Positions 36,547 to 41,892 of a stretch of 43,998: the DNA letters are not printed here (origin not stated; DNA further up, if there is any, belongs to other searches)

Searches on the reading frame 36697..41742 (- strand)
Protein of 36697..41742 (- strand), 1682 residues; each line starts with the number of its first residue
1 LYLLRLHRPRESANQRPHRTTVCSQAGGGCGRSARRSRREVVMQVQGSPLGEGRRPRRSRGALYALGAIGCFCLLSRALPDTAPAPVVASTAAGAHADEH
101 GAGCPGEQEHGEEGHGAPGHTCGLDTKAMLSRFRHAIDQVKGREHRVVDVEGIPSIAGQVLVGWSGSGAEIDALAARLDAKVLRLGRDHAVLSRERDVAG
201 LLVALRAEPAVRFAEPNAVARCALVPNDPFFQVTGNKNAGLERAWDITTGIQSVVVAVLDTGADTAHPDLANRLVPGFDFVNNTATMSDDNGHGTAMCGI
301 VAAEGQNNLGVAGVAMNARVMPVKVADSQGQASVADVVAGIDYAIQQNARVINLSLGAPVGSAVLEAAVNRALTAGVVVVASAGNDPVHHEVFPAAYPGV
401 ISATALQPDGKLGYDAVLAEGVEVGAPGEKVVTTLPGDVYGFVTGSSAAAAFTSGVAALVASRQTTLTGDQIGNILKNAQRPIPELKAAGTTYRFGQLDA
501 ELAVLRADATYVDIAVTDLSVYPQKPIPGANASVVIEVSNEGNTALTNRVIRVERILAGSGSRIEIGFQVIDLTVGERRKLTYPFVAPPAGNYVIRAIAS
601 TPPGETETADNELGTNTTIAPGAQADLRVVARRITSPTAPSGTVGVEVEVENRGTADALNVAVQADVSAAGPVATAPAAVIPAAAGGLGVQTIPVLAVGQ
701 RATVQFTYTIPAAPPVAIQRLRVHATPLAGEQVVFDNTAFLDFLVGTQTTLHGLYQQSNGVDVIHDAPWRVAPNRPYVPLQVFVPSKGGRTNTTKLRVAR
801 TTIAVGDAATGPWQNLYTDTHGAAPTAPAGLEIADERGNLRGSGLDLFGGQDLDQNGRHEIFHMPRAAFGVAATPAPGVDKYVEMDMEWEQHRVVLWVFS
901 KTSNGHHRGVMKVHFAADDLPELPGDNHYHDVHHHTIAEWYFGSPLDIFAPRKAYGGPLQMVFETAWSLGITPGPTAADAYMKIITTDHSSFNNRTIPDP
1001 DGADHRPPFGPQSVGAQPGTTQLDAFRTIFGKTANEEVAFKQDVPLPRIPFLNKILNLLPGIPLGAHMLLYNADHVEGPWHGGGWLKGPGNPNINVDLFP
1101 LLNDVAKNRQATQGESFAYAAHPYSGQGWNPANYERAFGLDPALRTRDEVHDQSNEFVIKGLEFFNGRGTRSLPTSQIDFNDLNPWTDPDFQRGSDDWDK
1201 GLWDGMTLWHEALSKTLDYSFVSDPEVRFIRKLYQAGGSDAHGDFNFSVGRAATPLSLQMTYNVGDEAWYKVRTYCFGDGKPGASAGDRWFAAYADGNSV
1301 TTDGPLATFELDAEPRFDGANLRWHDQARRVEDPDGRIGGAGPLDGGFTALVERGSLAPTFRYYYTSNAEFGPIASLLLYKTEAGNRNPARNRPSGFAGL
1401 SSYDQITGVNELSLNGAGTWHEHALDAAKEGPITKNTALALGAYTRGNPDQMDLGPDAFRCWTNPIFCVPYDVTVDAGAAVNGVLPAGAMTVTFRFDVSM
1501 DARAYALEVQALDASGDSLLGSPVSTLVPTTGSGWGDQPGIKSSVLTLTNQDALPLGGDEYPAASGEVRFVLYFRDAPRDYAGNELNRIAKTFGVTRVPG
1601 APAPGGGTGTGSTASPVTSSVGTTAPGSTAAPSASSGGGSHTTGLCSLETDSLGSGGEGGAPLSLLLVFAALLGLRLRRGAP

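Call 31: search_protein_families(library=pfam, proteins=[window:36697-41742:-], max_evalue=0.0001)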
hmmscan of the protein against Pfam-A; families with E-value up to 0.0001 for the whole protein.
window:36697-41742:- (1682 aa): 3 families
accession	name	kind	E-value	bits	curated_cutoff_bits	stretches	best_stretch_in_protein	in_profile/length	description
PF00082.27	Peptidase_S8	-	2.2e-42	145.8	21.8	1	253-495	3-285/288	Subtilase family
PF07705.17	CARDB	-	3.6e-07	30.7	22.7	0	625-717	2-78/101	CARDB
PF22148.1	Fervidolysin_NPro-like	-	2.6e-05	25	21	1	156-217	16-81/81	Fervidolysin N-terminal prodomain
